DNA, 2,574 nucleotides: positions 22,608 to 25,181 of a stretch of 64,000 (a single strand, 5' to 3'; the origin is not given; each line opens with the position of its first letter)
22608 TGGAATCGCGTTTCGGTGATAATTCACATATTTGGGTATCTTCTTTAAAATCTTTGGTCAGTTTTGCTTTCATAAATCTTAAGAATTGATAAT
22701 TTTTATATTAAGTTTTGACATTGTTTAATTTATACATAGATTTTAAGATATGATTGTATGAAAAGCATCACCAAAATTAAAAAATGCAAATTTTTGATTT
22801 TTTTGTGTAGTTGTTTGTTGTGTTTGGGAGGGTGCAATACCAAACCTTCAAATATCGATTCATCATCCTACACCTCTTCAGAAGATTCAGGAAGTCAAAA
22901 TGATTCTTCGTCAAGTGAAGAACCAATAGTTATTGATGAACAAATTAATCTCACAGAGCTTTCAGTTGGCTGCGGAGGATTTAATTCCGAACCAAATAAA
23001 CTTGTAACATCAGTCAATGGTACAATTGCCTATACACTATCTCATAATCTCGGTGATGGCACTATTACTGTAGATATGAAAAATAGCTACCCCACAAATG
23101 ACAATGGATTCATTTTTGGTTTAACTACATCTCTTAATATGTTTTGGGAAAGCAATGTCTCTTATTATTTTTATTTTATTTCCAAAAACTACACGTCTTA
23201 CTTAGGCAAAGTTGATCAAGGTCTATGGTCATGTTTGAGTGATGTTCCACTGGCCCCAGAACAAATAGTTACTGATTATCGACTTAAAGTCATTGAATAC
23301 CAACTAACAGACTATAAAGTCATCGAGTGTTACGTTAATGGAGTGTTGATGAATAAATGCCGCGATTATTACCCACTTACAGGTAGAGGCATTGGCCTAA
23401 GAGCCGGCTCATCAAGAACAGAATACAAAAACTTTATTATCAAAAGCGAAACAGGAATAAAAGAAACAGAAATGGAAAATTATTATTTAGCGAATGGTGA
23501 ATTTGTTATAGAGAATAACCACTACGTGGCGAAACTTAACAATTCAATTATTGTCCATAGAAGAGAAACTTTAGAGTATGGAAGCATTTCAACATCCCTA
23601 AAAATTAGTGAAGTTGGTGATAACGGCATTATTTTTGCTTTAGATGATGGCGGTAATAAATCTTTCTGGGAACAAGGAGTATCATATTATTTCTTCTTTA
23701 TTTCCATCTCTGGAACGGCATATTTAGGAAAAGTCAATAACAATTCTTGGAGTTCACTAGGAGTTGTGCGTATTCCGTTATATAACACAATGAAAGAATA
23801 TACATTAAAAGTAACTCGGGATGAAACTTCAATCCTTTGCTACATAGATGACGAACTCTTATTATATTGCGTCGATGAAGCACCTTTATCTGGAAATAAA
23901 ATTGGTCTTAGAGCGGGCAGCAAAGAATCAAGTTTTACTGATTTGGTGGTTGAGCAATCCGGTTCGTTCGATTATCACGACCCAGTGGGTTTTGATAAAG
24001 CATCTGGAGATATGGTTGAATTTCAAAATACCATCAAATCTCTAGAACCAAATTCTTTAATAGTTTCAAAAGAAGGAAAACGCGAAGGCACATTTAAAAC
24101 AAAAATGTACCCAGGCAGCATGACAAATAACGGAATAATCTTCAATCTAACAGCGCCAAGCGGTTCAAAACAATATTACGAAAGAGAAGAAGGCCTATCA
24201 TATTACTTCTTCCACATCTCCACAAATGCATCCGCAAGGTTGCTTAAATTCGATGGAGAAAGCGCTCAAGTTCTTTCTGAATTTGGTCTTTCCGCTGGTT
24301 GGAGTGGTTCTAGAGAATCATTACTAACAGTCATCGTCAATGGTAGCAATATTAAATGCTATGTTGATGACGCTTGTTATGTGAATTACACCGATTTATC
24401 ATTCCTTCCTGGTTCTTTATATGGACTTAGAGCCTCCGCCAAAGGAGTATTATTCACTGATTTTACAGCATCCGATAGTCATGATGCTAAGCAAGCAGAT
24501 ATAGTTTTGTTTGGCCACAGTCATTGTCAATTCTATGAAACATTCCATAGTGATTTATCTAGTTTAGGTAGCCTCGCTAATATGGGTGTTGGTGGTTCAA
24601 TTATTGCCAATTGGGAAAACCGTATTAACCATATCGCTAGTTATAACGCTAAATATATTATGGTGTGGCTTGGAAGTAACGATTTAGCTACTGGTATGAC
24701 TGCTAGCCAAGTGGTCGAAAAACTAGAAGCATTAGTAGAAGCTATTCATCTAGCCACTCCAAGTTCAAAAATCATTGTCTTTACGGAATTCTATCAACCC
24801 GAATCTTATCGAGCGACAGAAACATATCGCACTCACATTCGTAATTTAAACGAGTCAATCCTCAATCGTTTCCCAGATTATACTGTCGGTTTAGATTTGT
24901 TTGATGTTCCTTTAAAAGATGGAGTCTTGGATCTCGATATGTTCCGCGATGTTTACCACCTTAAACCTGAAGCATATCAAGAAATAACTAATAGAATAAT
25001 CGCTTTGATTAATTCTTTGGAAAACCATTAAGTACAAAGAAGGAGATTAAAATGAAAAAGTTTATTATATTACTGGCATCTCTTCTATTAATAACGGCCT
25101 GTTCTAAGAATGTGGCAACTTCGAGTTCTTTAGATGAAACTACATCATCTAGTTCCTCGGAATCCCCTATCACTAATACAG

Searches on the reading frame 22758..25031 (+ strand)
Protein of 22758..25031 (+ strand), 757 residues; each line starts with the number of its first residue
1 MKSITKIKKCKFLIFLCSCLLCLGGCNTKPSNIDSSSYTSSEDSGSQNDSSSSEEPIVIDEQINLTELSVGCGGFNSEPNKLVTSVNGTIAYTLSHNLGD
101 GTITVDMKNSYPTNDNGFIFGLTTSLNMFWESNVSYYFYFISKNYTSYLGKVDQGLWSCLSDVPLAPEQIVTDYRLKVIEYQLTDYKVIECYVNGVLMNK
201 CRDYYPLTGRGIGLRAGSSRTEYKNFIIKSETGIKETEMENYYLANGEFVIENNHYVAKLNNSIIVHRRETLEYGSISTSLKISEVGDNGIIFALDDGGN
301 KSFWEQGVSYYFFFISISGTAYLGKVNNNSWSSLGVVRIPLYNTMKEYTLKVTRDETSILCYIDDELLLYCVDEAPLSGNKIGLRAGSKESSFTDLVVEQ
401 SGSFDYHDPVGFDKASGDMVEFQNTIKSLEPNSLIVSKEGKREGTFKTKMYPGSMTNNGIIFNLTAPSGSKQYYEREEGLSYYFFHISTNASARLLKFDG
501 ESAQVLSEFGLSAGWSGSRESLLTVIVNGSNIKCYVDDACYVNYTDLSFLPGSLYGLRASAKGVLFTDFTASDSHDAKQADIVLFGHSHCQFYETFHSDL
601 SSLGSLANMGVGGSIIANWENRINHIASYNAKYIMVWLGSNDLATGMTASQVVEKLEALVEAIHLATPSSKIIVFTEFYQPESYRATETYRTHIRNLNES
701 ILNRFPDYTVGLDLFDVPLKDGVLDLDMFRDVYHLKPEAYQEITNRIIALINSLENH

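Call 68: search_protein_families(library=pfam, proteins=[window:22758-25031:+], max_evalue=0.00001)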
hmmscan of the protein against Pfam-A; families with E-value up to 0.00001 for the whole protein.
window:22758-25031:+ (757 aa): 2 families
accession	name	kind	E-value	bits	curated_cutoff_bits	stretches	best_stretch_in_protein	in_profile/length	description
PF13472.12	Lipase_GDSL_2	-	1.1e-11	46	32.9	1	606-741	35-177/178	GDSL-like Lipase/Acylhydrolase family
PF19763.6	DUF6250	-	6.1e-06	26.6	26.9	0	480-569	72-165/165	Domain of unknown function (DUF6250)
